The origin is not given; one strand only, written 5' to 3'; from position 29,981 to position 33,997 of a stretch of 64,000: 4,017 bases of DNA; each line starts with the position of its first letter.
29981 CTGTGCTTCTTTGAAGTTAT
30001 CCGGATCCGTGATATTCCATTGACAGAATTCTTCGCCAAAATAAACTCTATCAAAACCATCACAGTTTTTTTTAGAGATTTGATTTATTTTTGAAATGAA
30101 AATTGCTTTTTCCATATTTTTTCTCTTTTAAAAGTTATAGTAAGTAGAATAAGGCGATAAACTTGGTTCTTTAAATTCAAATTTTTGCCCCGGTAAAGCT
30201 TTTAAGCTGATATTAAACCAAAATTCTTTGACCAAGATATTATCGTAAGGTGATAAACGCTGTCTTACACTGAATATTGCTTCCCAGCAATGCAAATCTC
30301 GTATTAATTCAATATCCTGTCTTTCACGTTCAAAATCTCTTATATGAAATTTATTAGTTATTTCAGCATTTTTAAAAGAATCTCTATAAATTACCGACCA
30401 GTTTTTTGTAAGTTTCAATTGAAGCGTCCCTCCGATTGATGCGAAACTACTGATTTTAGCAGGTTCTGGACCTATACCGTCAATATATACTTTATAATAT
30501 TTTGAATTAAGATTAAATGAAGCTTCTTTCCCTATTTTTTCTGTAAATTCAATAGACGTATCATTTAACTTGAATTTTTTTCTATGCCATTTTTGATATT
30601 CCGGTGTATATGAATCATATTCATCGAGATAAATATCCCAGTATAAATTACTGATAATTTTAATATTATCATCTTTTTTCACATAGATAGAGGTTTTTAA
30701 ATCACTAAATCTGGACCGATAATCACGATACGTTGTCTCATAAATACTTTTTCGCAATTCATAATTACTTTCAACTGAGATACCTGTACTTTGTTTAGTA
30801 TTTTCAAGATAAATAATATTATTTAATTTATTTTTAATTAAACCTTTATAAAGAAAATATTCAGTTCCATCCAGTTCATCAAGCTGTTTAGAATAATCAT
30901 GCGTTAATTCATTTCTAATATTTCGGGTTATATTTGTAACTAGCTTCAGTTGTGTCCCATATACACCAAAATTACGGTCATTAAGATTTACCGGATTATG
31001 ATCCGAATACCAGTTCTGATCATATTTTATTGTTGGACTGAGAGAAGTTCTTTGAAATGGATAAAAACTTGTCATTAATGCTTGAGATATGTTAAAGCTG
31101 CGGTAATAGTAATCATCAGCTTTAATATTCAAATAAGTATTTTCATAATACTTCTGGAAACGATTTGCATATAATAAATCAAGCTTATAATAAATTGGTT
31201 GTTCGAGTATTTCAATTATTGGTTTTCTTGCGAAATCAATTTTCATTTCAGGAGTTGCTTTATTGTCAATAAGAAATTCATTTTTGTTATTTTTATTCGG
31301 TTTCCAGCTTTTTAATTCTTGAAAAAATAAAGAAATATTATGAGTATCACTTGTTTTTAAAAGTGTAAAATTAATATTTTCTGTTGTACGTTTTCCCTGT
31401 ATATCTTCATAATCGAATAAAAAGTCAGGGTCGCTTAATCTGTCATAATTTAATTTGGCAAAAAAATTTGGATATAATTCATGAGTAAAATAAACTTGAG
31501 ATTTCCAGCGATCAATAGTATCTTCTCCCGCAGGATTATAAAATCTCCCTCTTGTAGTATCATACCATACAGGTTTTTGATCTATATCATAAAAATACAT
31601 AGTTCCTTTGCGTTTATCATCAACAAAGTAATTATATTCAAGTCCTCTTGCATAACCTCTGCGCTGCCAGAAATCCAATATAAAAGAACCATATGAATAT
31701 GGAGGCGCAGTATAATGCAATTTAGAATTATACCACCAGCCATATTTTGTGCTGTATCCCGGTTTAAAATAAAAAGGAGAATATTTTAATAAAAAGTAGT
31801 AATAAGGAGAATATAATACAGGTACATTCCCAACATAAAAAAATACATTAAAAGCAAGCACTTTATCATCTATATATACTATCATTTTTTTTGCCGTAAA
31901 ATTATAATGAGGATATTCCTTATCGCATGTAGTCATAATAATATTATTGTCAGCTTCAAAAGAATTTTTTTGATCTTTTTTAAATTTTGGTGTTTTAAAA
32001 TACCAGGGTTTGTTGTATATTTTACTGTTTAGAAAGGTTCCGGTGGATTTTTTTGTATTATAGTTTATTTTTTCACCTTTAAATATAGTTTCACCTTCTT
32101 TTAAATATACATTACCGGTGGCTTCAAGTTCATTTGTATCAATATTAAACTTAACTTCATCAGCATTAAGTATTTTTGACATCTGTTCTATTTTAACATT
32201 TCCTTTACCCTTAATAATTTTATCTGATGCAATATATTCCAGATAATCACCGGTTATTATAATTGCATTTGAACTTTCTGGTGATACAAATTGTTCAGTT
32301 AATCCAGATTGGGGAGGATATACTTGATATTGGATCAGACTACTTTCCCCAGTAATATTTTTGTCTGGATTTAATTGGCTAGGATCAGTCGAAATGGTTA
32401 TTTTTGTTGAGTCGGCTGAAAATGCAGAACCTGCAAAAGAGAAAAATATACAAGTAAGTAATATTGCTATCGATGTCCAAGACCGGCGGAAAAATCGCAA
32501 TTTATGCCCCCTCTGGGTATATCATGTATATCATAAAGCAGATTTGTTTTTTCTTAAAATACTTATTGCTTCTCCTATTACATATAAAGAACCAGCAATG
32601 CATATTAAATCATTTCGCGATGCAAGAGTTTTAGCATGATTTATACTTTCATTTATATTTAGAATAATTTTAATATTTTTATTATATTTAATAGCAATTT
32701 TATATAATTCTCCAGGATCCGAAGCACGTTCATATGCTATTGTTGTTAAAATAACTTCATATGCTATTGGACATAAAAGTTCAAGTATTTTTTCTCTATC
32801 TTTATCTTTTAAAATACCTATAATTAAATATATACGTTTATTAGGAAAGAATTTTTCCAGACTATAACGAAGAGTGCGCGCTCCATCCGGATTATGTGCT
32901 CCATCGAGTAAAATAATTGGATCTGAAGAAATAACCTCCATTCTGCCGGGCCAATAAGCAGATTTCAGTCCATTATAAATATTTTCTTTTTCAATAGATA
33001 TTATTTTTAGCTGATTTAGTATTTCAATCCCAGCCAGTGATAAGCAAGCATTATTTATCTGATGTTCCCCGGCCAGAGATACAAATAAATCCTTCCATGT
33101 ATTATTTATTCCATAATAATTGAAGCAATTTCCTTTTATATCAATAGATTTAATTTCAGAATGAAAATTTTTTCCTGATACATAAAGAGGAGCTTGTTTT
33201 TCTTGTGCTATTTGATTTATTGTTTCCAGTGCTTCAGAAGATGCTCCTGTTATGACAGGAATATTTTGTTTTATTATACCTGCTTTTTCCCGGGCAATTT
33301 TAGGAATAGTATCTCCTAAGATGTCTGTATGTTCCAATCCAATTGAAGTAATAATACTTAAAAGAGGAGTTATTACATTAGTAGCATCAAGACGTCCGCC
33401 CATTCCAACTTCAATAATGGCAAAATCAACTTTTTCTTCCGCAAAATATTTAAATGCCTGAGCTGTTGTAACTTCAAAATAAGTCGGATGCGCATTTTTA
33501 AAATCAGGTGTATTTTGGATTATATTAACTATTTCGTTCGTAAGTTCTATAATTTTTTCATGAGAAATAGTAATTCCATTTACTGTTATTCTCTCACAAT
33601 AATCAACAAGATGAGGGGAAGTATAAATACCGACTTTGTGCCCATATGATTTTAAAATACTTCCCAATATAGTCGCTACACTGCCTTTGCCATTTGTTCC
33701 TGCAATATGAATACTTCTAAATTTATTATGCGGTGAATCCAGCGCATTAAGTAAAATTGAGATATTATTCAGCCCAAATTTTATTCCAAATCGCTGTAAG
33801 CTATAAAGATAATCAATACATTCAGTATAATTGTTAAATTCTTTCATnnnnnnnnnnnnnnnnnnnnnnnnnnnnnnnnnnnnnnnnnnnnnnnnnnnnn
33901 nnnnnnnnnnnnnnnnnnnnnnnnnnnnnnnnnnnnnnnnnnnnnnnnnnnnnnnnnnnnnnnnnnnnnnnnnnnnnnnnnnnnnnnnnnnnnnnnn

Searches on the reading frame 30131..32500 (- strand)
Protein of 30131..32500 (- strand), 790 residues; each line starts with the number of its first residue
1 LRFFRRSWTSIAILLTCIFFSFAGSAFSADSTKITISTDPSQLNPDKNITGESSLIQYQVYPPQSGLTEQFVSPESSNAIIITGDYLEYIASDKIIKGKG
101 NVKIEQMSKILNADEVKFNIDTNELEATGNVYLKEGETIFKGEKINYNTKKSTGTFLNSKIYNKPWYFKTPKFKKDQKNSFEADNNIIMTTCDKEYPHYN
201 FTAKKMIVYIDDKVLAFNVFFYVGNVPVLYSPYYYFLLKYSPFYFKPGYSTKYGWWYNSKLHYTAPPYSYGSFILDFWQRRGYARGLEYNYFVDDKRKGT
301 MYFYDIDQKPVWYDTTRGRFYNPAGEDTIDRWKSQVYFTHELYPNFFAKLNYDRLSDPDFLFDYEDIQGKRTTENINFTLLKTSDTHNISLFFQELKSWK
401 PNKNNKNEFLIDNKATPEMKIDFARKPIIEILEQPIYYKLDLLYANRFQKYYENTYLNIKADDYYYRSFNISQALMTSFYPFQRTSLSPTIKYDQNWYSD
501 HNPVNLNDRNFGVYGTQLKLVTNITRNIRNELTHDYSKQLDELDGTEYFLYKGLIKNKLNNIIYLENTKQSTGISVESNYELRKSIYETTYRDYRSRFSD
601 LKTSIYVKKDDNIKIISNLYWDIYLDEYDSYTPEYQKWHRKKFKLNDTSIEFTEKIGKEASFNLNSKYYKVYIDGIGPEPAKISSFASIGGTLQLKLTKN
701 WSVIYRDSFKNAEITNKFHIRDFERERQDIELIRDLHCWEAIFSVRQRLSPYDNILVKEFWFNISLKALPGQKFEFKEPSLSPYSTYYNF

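Call 11: search_protein_families(library=pfam, proteins=[window:30131-32500:-], max_evalue=0.001)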
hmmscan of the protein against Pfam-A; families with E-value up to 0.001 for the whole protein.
window:30131-32500:- (790 aa): 2 families
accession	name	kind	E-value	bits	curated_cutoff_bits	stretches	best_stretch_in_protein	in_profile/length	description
PF13100.11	OstA_2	-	5.4e-05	23.3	21.2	1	95-149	22-77/158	OstA-like protein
PF03968.19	LptD_N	-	8.5e-05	23.2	20.4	1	82-170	2-102/113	LptA/(LptD N-terminal domain) LPS transport protein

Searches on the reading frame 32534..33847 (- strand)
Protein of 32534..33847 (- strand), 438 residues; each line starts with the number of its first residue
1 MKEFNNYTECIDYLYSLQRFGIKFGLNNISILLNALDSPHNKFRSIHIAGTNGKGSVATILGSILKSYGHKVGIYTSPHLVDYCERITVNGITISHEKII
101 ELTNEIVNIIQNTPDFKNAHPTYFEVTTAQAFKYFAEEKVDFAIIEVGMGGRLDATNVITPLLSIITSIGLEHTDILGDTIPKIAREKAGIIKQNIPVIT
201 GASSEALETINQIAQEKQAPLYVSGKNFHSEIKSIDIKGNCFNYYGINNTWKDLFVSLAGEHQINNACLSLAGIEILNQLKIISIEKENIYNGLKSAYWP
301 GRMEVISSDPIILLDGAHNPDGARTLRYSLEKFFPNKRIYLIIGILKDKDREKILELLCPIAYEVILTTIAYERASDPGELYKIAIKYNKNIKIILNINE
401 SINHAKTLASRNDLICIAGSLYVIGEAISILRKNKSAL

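Call 11: search_protein_families(library=pfam, proteins=[window:32534-33847:-], max_evalue=0.001)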
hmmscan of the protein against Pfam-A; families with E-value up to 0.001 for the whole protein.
window:32534-33847:- (438 aa): 2 families
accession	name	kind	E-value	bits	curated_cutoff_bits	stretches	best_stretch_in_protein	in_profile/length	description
PF02875.26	Mur_ligase_C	-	5.6e-19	69.7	28.4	1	301-420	1-126/127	Mur ligase, glutamate ligase domain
PF08245.18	Mur_ligase_M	-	2.3e-14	54.3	24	1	48-272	1-198/200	Mur ligase middle domain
